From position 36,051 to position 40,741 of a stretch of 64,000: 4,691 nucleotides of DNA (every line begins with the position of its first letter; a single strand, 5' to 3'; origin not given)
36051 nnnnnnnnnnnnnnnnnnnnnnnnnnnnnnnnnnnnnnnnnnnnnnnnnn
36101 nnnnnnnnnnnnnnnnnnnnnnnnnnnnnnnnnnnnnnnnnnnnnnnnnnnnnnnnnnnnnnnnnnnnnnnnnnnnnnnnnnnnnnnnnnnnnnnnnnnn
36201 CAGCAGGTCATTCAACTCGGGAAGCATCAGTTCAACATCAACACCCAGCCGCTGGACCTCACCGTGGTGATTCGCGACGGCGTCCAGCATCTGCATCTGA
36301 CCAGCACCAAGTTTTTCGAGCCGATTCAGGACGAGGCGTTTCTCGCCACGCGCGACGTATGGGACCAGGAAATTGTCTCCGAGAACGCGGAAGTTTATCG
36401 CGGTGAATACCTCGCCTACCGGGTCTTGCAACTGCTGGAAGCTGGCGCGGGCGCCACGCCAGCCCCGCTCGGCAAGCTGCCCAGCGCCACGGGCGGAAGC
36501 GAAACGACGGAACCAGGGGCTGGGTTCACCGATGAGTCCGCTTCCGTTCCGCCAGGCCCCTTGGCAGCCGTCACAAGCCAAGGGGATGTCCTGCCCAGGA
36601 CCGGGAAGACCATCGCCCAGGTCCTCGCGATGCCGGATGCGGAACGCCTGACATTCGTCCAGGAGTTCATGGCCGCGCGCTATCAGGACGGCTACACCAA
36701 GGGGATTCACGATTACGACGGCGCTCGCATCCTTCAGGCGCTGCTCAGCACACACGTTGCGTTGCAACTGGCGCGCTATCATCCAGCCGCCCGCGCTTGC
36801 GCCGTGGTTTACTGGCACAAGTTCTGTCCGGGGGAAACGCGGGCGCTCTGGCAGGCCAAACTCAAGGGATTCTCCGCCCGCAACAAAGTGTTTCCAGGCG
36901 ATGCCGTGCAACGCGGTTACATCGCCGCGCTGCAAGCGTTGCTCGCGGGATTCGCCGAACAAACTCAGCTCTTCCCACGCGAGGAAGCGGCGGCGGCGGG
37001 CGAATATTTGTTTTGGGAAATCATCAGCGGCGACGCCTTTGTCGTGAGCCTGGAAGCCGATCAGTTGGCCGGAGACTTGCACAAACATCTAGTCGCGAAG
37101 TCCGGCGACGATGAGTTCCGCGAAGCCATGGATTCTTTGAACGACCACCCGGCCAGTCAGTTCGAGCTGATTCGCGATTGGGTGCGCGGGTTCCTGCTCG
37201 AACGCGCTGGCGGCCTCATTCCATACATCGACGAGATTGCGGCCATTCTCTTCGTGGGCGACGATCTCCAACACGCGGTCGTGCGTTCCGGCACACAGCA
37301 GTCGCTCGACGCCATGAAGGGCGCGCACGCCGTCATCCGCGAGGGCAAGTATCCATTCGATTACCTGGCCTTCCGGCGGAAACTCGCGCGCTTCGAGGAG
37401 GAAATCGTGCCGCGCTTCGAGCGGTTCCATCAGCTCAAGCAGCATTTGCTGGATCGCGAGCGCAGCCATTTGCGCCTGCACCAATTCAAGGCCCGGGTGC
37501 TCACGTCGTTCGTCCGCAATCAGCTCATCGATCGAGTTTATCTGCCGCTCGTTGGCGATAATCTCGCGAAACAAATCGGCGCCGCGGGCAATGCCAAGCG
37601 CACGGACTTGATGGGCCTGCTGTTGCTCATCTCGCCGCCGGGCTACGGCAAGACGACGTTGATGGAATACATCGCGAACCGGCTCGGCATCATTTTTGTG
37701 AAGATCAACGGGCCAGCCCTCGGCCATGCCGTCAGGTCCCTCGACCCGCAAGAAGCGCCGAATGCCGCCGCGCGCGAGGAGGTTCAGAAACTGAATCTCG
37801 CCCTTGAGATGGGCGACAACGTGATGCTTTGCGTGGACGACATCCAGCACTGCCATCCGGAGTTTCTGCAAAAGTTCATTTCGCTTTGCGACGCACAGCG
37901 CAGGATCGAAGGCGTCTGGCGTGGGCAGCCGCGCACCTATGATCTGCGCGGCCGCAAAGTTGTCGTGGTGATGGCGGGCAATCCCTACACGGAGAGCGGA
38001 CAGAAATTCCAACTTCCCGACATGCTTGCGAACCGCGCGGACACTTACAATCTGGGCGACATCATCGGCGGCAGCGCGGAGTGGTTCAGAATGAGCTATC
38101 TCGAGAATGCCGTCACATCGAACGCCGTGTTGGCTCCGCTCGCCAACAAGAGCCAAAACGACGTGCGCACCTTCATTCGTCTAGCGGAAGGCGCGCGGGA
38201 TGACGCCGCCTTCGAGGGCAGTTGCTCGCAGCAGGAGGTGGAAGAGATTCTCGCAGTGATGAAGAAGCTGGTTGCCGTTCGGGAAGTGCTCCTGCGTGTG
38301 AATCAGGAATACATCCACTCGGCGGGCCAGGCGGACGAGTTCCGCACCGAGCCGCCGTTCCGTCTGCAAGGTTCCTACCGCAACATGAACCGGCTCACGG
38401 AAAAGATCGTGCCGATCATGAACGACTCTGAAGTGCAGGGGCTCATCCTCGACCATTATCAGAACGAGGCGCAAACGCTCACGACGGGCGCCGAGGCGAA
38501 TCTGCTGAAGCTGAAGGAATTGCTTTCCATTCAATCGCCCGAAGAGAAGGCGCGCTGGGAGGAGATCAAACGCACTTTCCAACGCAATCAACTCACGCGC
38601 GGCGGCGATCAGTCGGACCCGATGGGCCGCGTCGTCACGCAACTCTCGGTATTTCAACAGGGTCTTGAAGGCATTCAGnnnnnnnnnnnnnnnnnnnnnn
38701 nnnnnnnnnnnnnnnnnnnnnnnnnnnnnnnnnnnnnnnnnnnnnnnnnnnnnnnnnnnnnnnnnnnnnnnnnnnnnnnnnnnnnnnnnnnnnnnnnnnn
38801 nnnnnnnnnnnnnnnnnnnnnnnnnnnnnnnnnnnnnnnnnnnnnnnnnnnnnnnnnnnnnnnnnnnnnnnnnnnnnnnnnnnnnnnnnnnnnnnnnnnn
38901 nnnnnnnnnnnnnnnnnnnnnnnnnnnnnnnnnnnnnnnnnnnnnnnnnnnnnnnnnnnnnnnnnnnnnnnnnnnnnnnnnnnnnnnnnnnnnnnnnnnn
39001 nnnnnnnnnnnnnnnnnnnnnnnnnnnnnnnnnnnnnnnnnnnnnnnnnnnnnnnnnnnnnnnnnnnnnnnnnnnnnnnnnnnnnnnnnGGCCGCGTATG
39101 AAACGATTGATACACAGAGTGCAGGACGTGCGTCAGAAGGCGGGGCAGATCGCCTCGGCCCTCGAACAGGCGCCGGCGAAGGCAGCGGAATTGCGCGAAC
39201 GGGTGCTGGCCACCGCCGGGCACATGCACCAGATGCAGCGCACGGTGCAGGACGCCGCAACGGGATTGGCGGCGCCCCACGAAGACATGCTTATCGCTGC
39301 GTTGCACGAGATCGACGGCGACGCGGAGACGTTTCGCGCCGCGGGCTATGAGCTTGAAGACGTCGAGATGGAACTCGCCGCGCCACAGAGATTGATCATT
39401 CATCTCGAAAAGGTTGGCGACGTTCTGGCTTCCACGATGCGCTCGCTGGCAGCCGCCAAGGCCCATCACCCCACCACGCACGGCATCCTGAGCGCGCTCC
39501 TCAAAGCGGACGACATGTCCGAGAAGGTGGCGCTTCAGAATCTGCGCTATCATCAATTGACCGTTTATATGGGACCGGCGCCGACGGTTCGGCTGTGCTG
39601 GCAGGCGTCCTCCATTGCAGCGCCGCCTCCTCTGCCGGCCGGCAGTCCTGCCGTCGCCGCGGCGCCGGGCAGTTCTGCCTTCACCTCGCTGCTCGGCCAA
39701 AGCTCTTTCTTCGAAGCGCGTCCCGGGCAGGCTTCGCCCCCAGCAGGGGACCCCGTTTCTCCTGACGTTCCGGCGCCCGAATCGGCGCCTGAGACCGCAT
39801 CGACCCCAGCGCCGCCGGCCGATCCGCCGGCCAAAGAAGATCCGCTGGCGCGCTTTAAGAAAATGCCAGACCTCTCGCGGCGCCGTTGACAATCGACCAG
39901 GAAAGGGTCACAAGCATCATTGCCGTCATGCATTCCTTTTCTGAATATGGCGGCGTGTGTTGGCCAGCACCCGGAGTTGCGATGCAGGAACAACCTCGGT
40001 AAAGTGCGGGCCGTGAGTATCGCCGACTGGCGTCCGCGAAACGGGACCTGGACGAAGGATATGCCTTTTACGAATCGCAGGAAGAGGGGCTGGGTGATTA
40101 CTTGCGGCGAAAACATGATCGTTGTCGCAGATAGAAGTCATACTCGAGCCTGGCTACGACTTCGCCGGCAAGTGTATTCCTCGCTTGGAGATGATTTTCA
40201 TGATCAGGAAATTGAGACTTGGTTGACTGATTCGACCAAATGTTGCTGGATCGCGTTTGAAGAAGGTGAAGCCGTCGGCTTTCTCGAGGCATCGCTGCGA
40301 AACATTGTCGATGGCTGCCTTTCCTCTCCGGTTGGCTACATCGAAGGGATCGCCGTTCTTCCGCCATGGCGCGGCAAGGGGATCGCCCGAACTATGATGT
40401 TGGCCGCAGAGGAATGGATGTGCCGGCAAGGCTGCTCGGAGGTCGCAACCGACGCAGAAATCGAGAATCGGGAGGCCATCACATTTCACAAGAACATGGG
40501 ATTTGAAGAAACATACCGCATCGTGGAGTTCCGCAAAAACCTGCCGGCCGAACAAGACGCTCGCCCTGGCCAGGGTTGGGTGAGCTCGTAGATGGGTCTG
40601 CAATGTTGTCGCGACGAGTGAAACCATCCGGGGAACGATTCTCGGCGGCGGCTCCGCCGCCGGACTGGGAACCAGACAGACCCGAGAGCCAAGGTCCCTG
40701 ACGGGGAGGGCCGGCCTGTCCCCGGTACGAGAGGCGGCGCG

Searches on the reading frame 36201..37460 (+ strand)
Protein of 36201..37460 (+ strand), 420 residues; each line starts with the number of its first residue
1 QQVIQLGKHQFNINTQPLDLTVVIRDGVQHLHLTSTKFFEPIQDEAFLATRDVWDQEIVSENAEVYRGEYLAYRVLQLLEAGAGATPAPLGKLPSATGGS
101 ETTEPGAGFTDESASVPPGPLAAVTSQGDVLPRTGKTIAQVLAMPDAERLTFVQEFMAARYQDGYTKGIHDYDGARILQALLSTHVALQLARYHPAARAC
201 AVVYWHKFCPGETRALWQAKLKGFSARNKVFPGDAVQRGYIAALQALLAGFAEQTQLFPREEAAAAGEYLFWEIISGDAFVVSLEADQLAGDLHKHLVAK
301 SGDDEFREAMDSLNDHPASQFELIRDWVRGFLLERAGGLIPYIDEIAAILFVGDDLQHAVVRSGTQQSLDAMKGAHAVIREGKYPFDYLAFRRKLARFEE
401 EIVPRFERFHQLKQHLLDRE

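Call 61: search_protein_families(library=pfam, proteins=[window:36201-37460:+], max_evalue=1)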
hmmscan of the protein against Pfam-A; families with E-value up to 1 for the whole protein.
window:36201-37460:+ (420 aa): 0 families

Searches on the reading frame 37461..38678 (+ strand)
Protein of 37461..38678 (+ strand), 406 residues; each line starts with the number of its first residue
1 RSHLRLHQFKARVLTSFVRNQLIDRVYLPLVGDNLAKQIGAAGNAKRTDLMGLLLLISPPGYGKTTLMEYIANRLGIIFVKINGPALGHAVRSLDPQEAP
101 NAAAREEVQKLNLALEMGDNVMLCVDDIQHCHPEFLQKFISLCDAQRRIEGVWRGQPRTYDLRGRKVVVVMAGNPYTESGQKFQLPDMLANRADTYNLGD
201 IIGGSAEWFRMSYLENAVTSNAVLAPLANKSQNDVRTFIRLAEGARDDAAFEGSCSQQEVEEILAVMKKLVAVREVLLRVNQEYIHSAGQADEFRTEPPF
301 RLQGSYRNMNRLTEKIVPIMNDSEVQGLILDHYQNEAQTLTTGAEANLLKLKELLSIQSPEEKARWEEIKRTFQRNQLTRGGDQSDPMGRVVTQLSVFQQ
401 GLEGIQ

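Call 49: search_solved_structures(query=A3, max_evalue=0.01, show_alignments=3)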
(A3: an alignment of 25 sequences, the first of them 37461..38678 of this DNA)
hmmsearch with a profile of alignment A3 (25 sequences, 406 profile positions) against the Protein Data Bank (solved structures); distinct sequences matched with E-value up to 0.01: 66 (the best 60 are shown).
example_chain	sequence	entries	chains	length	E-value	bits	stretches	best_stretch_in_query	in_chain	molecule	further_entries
9bji_A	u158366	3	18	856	1.7e-05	26.9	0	54-87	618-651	Nuclear valosin-containing protein-like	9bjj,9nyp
7swl_A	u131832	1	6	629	3.2e-05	26.1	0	21-87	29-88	Rix7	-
7wub_C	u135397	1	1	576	3.2e-05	26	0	54-91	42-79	Transitional endoplasmic reticulum ATPase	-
7wub_D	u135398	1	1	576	3.2e-05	26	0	54-91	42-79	Transitional endoplasmic reticulum ATPase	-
6mck_A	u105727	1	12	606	3.6e-05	25.9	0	54-91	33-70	Transitional endoplasmic reticulum ATPase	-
7t3i_A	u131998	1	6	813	5e-05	25.4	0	21-87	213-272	Rix7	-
6mat_A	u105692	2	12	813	5.1e-05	25.4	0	21-87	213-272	Rix7 mutant | Rix7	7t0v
7rlj_A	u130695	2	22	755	5.9e-05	25.2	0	54-91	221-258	Transitional endoplasmic reticulum ATPase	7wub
8yka_A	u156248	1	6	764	6.1e-05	25.1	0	54-91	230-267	Transitional endoplasmic reticulum ATPase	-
5vc7_A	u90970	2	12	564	6.3e-05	25.1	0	55-89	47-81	VCP-like ATPase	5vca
7lmy_A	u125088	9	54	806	6.6e-05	25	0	54-91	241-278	Transitional endoplasmic reticulum ATPase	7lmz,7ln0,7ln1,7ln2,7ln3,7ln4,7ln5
5c18_A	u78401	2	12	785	6.6e-05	25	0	54-91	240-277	Transitional endoplasmic reticulum ATPase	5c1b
7y4w_A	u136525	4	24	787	6.6e-05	25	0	54-91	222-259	Transitional endoplasmic reticulum ATPase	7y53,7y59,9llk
7rlb_A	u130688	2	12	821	6.9e-05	24.9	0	54-91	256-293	Transitional endoplasmic reticulum ATPase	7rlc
6chs_H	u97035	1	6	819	6.9e-05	24.9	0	54-92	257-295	Putative cell division control protein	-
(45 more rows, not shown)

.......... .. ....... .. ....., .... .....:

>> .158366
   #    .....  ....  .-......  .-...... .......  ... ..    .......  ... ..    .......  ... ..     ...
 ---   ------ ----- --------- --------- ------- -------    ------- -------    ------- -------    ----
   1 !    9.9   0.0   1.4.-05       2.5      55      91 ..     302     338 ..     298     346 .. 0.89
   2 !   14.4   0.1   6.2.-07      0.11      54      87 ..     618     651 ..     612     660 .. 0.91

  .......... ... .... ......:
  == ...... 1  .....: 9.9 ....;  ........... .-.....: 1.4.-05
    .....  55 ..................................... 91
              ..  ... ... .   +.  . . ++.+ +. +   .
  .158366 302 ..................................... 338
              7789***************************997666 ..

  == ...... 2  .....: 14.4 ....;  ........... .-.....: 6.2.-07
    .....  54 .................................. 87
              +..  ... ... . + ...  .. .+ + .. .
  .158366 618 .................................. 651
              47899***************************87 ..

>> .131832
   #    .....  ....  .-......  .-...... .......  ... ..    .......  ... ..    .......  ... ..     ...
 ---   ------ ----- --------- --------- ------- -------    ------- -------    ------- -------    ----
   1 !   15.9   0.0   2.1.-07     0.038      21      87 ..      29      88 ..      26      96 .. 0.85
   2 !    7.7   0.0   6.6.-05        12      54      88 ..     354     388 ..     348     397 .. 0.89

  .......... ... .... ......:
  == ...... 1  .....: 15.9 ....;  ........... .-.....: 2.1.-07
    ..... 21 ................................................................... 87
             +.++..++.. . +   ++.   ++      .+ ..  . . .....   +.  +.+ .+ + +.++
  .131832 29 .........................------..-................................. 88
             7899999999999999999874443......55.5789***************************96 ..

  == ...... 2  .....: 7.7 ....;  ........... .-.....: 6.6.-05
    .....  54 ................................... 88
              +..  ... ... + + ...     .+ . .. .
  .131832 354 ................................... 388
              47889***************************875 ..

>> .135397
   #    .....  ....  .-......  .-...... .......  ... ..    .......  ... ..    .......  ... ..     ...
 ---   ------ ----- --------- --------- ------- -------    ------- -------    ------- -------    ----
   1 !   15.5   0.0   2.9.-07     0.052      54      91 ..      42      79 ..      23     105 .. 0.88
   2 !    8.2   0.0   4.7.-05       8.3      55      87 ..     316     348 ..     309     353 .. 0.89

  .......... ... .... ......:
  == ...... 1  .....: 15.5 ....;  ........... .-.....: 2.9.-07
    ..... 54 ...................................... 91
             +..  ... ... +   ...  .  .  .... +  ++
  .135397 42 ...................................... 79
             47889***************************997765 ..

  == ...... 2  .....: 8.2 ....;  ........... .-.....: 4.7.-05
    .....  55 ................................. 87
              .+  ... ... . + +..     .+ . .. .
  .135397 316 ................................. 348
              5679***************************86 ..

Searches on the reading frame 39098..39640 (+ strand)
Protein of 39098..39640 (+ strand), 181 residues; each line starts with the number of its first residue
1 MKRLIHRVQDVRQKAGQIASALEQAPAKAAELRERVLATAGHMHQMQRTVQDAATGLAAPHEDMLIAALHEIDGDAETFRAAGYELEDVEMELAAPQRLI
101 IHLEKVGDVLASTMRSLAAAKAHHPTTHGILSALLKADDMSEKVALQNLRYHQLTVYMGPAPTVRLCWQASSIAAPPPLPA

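Call 61: search_protein_families(library=pfam, proteins=[window:39098-39640:+], max_evalue=1)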
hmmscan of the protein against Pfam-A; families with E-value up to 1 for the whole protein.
window:39098-39640:+ (181 aa): 2 families
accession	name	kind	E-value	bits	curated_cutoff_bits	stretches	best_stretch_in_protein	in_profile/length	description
PF07889.17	DUF1664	-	0.086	13.3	34.6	1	2-54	62-114/124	Protein of unknown function (DUF1664)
PF20270.3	CATRA-C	-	0.48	11.6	24.6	1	4-61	41-100/137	CASPASE and TPR Repeat-Associated C-terminal domain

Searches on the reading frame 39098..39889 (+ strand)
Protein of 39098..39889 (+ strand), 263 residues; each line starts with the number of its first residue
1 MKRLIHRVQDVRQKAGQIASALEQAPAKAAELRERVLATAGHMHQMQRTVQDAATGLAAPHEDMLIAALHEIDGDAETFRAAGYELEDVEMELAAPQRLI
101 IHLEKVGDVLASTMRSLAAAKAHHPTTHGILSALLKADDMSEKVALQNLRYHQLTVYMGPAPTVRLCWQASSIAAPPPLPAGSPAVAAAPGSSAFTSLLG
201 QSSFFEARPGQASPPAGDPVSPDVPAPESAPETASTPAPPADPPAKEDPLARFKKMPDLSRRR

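Call 6: search_protein_families(library=pfam, proteins=[window:39098-39889:+], max_evalue=0.1)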
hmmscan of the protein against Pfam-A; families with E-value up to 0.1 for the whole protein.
window:39098-39889:+ (263 aa): 0 families

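Call 7: search_protein_families(library=ncbifam, proteins=[window:39098-39889:+], max_evalue=0.1)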
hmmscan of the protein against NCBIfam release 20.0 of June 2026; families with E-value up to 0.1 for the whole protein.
window:39098-39889:+ (263 aa): 0 families

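Call 8: search_protein_families(library=padloc, proteins=[window:39098-39889:+], max_evalue=0.1)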
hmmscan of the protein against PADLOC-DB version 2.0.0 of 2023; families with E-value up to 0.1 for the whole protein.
window:39098-39889:+ (263 aa): 0 families

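Call 20: find_homologous_proteins(query=window:39098-39889:+, max_evalue=0.001)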
Query window:39098-39889:+ (263 aa): 99 proteins with E <= 0.001 among 8000 candidates.
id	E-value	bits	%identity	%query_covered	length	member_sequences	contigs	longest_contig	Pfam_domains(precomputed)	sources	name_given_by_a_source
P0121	6.5e-163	558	100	100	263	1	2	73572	-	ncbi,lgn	-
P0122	3.2e-97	343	66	100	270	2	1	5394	-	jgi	jgi:hypothetical protein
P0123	4.1e-97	343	67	100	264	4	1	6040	-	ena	-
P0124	1.6e-96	341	66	100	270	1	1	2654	-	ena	-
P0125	1.8e-96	341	65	100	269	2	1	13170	-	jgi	jgi:hypothetical protein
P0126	3.1e-96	340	66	100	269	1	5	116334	-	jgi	jgi:hypothetical protein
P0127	4.3e-96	339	63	100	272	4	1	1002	-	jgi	jgi:hypothetical protein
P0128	1.4e-95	338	65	100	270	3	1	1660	-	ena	-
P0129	1.6e-95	338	64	100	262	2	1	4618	-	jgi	jgi:hypothetical protein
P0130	2.1e-95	337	67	100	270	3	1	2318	-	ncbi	-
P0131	5.0e-95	336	64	100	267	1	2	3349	-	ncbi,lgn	-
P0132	1.4e-92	328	62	100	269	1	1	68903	-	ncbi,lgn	-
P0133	3.2e-92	327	64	100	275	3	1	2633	-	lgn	-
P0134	4.2e-92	326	65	100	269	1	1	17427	-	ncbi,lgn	-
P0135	5.4e-92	326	66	100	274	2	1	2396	-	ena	-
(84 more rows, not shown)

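Call 30: predict_structure(alignment_id=A1)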
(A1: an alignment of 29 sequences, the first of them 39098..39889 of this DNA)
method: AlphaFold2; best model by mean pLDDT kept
length: 263 residues; sequences in the alignment: 29
mean_pLDDT: 74.2   pTM: 0.54
mean pLDDT of the five models: 74.2, 72.8, 72.3, 71.2, 66.6
residues with pLDDT >= 90: 91; 70-90: 75; 50-70: 38; < 50: 59
segments of 3 or more residues with pLDDT < 50: 185-227, 229-244
pLDDT, mean of each block of 10 residues (from residue 1): 74 76 68 77 76 74 93 98 98 92 97 98 95 93 86 94 91 68 47 39 44 44 44 44 54 71 60
secondary structure, 60 per line:
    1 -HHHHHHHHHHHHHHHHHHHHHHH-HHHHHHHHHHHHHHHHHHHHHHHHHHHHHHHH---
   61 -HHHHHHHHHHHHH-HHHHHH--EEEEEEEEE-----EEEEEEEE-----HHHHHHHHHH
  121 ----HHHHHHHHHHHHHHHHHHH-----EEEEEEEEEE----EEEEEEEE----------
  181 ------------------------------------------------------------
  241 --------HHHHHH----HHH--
elements in order: H2-24 H26-57 H62-74 H76-81 E84-92 E98-105 H111-120 H125-143 E149-158 E163-170 H249-254
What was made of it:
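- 39098..39607 (+): C aa 1-170: folded part, a helical hairpin (2-57) plus an alpha/beta domain (62-170). AF2 model, pLDDT above 90 for most of residues 61-170 (call 30).
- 39620..39838 (+): C aa 175-247: Pro/Ala/Ser-rich disordered linker. pLDDT below 50 at 185-244 (call 30).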

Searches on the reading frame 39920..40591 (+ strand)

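Call 9: search_protein_families(library=pfam, proteins=[window:39920-40591:+], max_evalue=0.1)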
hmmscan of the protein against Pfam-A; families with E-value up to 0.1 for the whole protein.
window:39920-40591:+ (223 aa): 7 families
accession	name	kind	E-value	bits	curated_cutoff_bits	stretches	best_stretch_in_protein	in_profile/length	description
PF00583.31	Acetyltransf_1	-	1.2e-21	77.6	20.7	1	80-195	6-116/116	Acetyltransferase (GNAT) family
PF13508.13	Acetyltransf_7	-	3.4e-13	50.2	27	1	107-197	3-84/84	Acetyltransferase (GNAT) domain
PF13673.13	Acetyltransf_10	-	5.4e-09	36.6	23.6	1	94-202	18-114/128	Acetyltransferase (GNAT) domain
PF08445.16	FR47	-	2.2e-07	31.2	22.1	1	119-198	2-80/86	FR47-like protein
PF13527.13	Acetyltransf_9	-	2e-05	25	25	1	72-169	7-103/127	Acetyltransferase (GNAT) domain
PF13302.13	Acetyltransf_3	-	0.0002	22.5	25.4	1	89-196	28-138/138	Acetyltransferase (GNAT) domain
PF13523.12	Acetyltransf_8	-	0.02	15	27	1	150-198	91-140/145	Acetyltransferase (GNAT) domain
